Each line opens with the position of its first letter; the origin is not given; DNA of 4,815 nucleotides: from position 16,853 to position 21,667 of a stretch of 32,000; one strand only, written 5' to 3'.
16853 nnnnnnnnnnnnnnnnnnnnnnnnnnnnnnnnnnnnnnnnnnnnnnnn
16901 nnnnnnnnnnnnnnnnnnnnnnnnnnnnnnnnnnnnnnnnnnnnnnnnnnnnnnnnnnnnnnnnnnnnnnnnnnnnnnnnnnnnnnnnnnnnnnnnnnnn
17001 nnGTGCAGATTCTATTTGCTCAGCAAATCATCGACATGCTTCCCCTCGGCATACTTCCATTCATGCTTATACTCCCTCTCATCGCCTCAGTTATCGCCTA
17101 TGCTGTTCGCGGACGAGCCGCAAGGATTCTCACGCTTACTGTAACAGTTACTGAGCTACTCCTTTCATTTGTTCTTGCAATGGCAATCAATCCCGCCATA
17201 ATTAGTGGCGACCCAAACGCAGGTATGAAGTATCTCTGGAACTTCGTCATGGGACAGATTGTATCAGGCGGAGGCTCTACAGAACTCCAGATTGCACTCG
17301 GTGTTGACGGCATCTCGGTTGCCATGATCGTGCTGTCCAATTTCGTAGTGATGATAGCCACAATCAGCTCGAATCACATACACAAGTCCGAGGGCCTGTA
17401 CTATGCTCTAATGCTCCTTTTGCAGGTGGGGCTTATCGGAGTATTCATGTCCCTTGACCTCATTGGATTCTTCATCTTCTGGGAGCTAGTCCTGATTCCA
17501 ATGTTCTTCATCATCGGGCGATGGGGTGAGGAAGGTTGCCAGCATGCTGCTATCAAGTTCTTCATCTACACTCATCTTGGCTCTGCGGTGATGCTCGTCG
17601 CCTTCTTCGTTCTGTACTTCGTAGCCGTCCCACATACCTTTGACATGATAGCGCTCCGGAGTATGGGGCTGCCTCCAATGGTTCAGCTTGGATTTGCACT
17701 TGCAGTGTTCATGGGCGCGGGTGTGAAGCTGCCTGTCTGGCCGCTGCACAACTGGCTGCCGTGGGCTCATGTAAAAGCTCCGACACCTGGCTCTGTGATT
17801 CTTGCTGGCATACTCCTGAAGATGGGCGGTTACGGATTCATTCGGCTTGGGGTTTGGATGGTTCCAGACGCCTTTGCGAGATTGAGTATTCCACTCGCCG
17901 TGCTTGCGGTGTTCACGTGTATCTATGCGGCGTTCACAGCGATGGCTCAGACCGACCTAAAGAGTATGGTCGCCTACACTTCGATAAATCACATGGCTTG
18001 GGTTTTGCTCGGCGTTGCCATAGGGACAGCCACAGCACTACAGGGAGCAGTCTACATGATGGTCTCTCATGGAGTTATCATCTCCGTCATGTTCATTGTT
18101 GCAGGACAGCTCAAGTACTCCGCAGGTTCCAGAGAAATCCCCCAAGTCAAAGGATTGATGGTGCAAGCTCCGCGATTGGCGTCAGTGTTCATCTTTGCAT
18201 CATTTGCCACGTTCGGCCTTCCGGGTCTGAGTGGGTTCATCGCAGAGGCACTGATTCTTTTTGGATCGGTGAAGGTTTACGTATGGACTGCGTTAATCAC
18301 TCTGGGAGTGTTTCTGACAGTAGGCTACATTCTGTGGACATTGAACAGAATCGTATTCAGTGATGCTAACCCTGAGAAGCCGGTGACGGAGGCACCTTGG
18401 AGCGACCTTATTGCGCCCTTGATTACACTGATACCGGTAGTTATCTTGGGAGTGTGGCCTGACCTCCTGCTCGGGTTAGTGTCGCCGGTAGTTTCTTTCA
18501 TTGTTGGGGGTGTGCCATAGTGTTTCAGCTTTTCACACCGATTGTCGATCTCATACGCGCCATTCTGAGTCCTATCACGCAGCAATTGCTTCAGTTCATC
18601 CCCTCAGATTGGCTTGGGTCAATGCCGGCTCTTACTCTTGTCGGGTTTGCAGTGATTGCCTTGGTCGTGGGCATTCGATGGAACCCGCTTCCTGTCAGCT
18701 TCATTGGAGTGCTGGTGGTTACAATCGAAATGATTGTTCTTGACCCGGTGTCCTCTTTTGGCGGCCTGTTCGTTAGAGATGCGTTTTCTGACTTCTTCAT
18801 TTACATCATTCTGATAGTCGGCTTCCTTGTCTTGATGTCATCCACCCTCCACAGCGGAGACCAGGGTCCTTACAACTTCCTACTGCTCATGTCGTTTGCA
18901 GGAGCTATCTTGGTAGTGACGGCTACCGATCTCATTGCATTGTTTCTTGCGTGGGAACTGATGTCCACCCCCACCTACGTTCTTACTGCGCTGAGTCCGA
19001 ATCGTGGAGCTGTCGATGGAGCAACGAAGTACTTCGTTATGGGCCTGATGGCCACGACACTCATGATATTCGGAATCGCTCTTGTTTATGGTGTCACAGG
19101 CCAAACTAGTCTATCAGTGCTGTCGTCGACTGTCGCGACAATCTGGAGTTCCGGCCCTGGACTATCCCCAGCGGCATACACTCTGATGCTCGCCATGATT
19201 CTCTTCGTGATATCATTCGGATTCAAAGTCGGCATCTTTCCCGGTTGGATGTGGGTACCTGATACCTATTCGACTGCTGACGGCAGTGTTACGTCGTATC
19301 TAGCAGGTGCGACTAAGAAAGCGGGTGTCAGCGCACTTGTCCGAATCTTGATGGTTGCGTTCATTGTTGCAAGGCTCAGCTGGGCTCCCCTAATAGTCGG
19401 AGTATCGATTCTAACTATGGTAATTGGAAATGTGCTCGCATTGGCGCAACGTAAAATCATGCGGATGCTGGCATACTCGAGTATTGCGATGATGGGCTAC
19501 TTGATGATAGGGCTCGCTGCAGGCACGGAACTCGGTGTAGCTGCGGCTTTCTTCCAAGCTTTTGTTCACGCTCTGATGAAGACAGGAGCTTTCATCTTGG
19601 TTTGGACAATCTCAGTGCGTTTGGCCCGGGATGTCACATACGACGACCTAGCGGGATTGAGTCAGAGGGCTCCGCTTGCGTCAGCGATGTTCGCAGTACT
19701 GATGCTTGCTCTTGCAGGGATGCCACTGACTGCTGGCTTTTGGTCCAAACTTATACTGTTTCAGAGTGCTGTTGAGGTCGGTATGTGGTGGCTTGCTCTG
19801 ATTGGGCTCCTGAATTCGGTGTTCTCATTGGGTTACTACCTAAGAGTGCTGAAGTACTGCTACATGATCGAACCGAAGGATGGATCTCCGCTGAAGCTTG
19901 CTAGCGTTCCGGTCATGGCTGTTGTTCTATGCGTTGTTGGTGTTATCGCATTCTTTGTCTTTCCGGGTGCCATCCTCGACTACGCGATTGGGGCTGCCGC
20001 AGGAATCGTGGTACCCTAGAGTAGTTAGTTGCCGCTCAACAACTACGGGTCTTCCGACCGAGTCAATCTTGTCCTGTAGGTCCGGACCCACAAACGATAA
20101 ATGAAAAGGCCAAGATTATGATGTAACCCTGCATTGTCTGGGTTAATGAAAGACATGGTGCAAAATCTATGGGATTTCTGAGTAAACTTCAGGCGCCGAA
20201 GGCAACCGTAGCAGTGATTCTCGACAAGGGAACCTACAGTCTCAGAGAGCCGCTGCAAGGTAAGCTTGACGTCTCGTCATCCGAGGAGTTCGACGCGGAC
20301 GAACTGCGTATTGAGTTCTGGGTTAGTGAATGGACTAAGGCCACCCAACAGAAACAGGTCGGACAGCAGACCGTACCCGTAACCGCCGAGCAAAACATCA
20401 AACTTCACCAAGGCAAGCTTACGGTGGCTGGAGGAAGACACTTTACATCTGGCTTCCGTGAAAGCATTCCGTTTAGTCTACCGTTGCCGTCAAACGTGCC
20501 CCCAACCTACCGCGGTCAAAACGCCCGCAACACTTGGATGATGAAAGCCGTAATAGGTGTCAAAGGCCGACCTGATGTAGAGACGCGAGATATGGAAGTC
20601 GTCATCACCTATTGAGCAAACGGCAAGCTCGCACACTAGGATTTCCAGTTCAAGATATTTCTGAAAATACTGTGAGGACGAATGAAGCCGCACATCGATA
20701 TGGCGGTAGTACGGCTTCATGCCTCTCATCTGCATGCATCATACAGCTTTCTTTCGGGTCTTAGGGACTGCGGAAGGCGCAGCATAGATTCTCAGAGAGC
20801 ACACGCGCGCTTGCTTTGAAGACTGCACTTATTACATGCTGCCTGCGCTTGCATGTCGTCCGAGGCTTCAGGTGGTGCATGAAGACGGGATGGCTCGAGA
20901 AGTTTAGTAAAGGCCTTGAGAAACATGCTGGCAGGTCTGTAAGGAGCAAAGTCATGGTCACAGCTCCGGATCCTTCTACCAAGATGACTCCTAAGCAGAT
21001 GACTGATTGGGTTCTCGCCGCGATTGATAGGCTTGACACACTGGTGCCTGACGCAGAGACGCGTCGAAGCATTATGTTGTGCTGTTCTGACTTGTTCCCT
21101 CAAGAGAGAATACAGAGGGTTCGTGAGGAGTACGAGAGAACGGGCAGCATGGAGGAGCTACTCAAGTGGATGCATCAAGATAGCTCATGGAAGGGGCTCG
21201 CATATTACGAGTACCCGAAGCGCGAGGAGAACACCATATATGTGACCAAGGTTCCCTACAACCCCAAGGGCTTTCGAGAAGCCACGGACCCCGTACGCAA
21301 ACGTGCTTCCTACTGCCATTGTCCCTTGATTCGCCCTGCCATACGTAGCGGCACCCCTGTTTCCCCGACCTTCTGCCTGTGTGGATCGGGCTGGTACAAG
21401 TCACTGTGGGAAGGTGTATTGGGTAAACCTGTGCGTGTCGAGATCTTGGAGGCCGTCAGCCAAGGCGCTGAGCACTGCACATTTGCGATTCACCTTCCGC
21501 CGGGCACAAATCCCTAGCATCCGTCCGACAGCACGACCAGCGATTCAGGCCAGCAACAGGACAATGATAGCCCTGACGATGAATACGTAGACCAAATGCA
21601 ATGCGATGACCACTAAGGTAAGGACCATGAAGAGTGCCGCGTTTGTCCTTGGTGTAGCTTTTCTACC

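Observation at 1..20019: Candidate undescribed respiratory system: four-pump complex I homologue with a covalently attached flavoprotein input, beside a CCG reductase and MenA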

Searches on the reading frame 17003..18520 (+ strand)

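Call 4: search_protein_families(library=pfam, proteins=[window:17003-18520:+])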
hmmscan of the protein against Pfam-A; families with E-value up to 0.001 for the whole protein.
window:17003-18520:+ (505 aa): 1 family
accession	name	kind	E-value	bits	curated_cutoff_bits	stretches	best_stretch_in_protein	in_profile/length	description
PF00361.26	Proton_antipo_M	-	1.5e-66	225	21.5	1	150-439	1-291/294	NADH:quinone oxidoreductase/Mrp antiporter, TM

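Call 91: search_protein_families(library=ncbifam, proteins=[window:17003-18520:+], max_evalue=1e-8)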
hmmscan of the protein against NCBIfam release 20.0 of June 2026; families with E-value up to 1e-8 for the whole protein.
window:17003-18520:+ (505 aa): 69 families (the best 25 are shown)
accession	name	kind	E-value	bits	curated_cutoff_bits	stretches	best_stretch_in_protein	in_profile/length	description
TIGR01972.1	NDH_I_M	subfamily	6.5e-129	430.7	263.8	1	18-499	1-481/486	NADH-quinone oxidoreductase subunit M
NF004499.0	PRK05846.1-3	equivalog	3.7e-100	336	585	1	16-501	5-485/502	NADH-quinone oxidoreductase subunit M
NF004505.0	PRK05846.2-5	equivalog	3.4e-94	316.4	700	1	17-500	4-481/508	NADH-quinone oxidoreductase subunit M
NF005060.0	PRK06473.1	equivalog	4.1e-94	316.1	747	1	20-501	4-482/500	NADH-quinone oxidoreductase subunit M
NF004500.0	PRK05846.1-4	equivalog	2.8e-89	300.2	550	1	17-498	6-500/525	NADH-quinone oxidoreductase subunit M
NF004501.0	PRK05846.1-5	subfamily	3.4e-89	299.9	598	1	17-497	6-480/492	NADH-quinone oxidoreductase subunit M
NF009212.0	PRK12561.1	subfamily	7.3e-89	298.8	645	1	18-491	9-486/531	NAD(P)H-quinone oxidoreductase subunit 4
NF004498.0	PRK05846.1-1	equivalog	7.7e-84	282.3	614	1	17-492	2-488/509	NADH-quinone oxidoreductase subunit M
NF005611.0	PRK07363.1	equivalog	1.2e-83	281.4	764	1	18-501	2-482/501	NADH-quinone oxidoreductase subunit M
NF004506.0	PRK05846.2-6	equivalog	1.3e-77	262.3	789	1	12-487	1-476/493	NADH-quinone oxidoreductase subunit M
NF002713.0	PRK02546.1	subfamily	1.6e-74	251.3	827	1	22-490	15-488/533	NAD(P)H-quinone oxidoreductase subunit 4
NF004502.0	PRK05846.2-1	equivalog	6.7e-74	249.4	791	1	35-489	26-486/500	NADH-quinone oxidoreductase subunit M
NF004503.0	PRK05846.2-2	subfamily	2.3e-69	234.9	720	1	18-493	3-482/490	NADH-quinone oxidoreductase subunit M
NF004504.0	PRK05846.2-3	equivalog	3e-67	227.8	785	1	17-492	11-485/499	NADH-quinone oxidoreductase subunit M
NF006419.0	PRK08668.1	equivalog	1.2e-49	169.7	617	1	18-496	4-477/613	NADH dehydrogenase subunit M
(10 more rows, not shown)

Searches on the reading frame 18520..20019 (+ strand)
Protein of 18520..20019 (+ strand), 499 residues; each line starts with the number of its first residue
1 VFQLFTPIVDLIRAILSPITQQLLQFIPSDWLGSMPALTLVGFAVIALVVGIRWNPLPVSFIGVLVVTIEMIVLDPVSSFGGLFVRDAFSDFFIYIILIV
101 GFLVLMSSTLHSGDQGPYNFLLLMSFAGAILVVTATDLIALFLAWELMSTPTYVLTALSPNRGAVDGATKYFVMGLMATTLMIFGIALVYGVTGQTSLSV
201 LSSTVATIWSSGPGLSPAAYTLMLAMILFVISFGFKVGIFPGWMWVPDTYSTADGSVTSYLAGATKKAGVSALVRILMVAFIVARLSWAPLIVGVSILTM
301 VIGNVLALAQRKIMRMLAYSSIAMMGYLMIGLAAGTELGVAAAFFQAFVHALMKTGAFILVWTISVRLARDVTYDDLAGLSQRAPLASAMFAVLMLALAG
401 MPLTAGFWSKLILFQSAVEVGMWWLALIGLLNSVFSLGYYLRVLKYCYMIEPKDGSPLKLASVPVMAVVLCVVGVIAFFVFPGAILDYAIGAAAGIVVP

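Call 4: search_protein_families(library=pfam, proteins=[window:18520-20019:+])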
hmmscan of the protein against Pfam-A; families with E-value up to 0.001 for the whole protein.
window:18520-20019:+ (499 aa): 1 family
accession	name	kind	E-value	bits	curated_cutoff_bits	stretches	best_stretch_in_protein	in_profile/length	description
PF00361.26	Proton_antipo_M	-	6.9e-60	203.2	21.5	1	135-436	1-294/294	NADH:quinone oxidoreductase/Mrp antiporter, TM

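Call 91: search_protein_families(library=ncbifam, proteins=[window:18520-20019:+], max_evalue=1e-8)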
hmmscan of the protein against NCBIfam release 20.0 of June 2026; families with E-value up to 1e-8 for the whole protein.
window:18520-20019:+ (499 aa): 69 families (the best 25 are shown)
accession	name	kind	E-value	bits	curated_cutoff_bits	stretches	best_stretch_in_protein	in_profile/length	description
TIGR01770.1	NDH_I_N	subfamily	3.2e-90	303.4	332.6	1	62-485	41-471/472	NADH-quinone oxidoreductase subunit NuoN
NF004442.0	PRK05777.1-5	equivalog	6.8e-82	276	523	1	64-492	50-477/483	NADH-quinone oxidoreductase subunit NuoN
NF004440.0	PRK05777.1-3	equivalog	2.9e-80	270.5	519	1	35-494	12-474/477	NADH-quinone oxidoreductase subunit NuoN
NF004441.0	PRK05777.1-4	equivalog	1.6e-79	267.9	477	1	121-493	150-520/524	NADH-quinone oxidoreductase subunit NuoN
NF004445.0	PRK05777.2-3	equivalog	2.8e-79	267.3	408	1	59-482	41-464/475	NADH-quinone oxidoreductase subunit NuoN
NF004446.0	PRK05777.2-4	equivalog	2.9e-68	231.2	590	1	61-488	48-490/502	NADH-quinone oxidoreductase subunit NuoN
NF002701.0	PRK02504.1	equivalog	5.7e-62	209.8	569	1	59-457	46-443/513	NAD(P)H-quinone oxidoreductase subunit N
NF006419.0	PRK08668.1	equivalog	1.7e-60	205.4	617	1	50-488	28-473/613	NADH dehydrogenase subunit M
NF004444.0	PRK05777.2-2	equivalog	1.5e-55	189.2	496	1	36-488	19-486/496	NADH-quinone oxidoreductase subunit NuoN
NF009306.0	PRK12663.1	equivalog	2.7e-55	188.1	542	1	78-496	67-481/498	Na+/H+ antiporter subunit D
NF006241.0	PRK08377.1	equivalog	4.4e-54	184.3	645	1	88-493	78-474/494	NADH dehydrogenase subunit N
NF004443.0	PRK05777.2-1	equivalog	2.7e-49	168.7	626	1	66-482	53-481/506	NADH-quinone oxidoreductase subunit NuoN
TIGR01972.1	NDH_I_M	subfamily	6.5e-49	166.9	263.8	1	87-488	77-474/486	NADH-quinone oxidoreductase subunit M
NF004439.0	PRK05777.1-1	equivalog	8.7e-47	160.1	531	1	35-486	11-475/485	NADH-quinone oxidoreductase subunit NuoN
NF005818.0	PRK07691.1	equivalog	2.1e-44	152.4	586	1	78-493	67-480/496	Na+/H+ antiporter subunit D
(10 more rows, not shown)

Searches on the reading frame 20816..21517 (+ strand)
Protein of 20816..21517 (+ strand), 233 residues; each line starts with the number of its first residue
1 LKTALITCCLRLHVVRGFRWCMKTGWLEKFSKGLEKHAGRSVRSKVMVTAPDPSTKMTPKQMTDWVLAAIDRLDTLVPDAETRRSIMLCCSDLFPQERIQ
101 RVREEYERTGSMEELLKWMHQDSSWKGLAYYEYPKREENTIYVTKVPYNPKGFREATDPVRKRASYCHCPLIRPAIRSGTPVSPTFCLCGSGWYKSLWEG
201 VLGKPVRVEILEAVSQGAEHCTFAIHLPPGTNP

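Call 5: search_protein_families(library=pfam, proteins=[window:20816-21517:+])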
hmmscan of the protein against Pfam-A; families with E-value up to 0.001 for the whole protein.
window:20816-21517:+ (233 aa): 1 family
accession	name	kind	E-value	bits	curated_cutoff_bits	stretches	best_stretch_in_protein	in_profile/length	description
PF19641.4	DUF6144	-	1.8e-07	31.8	28.8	1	165-225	117-174/181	Family of unknown function (DUF6144)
